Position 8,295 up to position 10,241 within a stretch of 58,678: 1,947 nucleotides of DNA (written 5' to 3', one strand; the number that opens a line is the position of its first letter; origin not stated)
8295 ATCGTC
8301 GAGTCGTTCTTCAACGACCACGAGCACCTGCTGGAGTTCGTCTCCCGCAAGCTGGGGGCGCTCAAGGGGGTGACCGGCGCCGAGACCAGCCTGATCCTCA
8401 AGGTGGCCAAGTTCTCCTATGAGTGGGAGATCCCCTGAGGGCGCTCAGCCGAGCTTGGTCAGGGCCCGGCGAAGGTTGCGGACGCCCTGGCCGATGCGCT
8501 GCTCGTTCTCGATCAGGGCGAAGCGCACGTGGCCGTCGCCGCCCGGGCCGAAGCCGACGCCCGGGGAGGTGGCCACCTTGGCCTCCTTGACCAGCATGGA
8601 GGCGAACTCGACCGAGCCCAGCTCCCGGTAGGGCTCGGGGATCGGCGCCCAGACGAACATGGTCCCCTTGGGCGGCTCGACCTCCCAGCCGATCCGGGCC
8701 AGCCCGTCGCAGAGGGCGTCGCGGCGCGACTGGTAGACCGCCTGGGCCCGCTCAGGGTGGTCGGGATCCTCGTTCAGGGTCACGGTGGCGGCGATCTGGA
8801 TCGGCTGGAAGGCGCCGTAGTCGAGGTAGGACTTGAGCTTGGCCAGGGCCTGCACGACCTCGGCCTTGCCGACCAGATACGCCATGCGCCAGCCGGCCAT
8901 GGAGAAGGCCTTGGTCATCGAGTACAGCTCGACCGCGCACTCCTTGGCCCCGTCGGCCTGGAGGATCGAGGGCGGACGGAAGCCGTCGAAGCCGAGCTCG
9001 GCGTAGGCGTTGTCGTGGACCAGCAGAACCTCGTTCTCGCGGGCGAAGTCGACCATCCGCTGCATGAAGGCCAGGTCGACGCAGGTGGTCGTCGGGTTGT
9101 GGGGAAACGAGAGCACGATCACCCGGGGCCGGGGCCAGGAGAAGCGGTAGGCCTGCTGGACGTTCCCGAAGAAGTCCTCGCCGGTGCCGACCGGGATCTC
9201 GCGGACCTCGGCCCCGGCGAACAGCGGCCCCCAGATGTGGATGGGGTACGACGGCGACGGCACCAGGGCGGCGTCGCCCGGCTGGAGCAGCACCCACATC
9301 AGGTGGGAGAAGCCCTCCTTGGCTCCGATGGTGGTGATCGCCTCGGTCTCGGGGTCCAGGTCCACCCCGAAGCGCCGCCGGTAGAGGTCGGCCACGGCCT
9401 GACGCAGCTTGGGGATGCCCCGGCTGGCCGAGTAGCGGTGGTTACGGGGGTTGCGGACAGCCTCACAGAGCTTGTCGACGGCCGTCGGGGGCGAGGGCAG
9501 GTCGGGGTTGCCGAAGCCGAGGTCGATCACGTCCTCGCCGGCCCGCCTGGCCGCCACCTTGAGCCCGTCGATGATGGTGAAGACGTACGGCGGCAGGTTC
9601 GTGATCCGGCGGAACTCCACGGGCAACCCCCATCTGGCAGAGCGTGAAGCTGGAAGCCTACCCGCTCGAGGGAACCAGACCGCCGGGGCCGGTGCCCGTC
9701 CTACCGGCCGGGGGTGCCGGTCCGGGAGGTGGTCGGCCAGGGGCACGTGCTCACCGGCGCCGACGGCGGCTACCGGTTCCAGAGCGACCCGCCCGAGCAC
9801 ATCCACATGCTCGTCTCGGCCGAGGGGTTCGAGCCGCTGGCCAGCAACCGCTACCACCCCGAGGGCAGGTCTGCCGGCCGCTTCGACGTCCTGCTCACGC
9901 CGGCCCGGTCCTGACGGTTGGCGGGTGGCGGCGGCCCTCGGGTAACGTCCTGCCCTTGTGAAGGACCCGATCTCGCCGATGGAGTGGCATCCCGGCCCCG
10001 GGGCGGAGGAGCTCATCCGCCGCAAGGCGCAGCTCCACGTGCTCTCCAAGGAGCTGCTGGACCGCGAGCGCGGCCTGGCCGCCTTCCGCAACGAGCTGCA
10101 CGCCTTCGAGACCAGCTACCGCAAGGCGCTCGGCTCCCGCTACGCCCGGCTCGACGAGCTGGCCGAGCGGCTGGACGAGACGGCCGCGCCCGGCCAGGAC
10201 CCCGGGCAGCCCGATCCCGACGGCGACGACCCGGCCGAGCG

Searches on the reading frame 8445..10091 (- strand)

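Call 92: search_protein_families(library=pfam, proteins=[window:8445-10091:-], max_evalue=0.00001)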
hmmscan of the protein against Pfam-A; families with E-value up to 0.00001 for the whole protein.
window:8445-10091:- (548 aa): 1 family
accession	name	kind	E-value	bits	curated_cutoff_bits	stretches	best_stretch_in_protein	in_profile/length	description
PF00155.27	Aminotran_1_2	-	3.5e-54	184.8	19.7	1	187-526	2-346/361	Aminotransferase class I and II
